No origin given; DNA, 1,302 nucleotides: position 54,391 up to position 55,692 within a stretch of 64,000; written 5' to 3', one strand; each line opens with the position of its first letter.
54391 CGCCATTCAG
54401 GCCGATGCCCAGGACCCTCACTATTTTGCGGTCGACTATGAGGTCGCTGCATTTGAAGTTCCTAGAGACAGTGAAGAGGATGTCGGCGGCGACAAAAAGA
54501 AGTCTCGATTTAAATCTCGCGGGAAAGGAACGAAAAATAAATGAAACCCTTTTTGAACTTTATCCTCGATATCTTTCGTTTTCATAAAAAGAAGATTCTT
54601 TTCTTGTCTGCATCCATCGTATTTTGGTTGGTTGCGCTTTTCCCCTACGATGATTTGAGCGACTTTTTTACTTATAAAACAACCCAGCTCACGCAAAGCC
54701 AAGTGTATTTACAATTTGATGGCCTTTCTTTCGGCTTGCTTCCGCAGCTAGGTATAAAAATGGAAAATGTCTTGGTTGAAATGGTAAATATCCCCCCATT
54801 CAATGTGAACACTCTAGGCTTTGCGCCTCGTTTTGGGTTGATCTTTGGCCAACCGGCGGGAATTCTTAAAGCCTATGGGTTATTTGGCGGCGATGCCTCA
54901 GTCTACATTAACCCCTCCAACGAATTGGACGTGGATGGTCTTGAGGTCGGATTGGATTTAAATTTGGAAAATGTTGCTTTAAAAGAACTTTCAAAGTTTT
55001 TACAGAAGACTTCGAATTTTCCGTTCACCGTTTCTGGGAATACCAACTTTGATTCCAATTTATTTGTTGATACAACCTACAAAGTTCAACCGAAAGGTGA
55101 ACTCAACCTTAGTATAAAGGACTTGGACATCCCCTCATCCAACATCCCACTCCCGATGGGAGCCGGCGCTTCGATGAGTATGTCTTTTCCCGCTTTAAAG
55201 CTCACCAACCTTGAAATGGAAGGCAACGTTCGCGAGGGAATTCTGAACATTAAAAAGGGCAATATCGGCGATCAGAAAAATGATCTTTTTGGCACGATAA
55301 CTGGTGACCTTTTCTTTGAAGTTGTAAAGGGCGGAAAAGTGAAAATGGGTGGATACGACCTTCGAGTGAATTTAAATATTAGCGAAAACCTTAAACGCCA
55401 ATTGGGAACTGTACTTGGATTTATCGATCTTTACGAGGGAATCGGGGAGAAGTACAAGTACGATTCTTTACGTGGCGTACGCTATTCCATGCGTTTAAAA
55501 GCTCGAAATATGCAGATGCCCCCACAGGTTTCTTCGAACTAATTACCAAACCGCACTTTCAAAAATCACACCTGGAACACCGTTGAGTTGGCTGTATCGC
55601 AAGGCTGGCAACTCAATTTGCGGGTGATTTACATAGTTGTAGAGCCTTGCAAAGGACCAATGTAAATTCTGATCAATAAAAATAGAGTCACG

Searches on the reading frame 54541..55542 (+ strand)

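Call 50: search_protein_families(library=ncbifam, proteins=[window:54541-55542:+], max_evalue=1e-10)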
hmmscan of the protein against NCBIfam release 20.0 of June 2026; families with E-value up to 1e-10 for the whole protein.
window:54541-55542:+ (333 aa): 1 family
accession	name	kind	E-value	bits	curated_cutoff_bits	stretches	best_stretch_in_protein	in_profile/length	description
TIGR04411.1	T2SS_GspN_Lepto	equivalog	7.7e-13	48.5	50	1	21-257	11-223/280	type II secretion system protein GspN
